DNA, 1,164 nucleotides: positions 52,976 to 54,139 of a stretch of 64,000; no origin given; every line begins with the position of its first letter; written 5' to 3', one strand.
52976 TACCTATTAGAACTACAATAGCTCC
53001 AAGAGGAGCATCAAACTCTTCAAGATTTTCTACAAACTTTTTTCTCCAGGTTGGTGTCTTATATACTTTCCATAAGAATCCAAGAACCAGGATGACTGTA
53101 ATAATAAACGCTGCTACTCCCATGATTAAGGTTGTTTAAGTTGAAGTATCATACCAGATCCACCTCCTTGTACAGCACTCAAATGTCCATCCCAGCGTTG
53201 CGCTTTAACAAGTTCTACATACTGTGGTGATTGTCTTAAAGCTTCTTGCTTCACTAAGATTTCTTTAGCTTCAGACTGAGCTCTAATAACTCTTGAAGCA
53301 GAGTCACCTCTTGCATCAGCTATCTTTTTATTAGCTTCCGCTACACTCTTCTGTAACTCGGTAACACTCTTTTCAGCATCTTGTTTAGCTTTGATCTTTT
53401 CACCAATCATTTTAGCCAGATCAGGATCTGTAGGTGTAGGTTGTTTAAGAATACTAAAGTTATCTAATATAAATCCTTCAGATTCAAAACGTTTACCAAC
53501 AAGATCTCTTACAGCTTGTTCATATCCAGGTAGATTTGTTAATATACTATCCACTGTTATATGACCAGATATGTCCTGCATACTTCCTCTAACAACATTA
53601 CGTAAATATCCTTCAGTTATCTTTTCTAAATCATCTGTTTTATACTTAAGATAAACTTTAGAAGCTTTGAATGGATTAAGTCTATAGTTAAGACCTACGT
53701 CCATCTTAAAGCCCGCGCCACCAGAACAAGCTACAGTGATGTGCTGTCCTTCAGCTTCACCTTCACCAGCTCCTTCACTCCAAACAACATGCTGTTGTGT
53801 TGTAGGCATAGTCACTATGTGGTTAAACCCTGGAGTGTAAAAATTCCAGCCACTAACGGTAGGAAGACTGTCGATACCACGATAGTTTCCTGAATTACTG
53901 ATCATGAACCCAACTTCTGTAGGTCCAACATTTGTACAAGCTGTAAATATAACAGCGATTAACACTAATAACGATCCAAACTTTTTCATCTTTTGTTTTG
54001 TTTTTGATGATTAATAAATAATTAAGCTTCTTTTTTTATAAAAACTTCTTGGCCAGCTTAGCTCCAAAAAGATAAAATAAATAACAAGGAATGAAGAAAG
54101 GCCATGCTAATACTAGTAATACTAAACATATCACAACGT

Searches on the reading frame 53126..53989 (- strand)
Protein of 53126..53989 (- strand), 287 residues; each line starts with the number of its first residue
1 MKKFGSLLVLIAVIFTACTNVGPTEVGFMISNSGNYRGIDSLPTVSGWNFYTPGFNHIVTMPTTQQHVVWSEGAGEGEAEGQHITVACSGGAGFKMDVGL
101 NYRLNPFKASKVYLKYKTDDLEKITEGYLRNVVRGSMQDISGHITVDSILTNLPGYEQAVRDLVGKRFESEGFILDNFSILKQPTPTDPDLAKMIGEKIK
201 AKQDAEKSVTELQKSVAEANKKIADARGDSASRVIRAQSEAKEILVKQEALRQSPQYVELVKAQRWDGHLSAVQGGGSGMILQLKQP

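Call 97: search_protein_families(library=pfam, proteins=[window:53126-53989:-], max_evalue=0.001)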
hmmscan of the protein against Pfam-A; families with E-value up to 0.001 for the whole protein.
window:53126-53989:- (287 aa): 1 family
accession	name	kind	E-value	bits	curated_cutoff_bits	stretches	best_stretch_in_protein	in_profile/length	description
PF01145.31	Band_7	-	4.5e-19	69.6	23.6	1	20-214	2-174/176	SPFH domain / Band 7 family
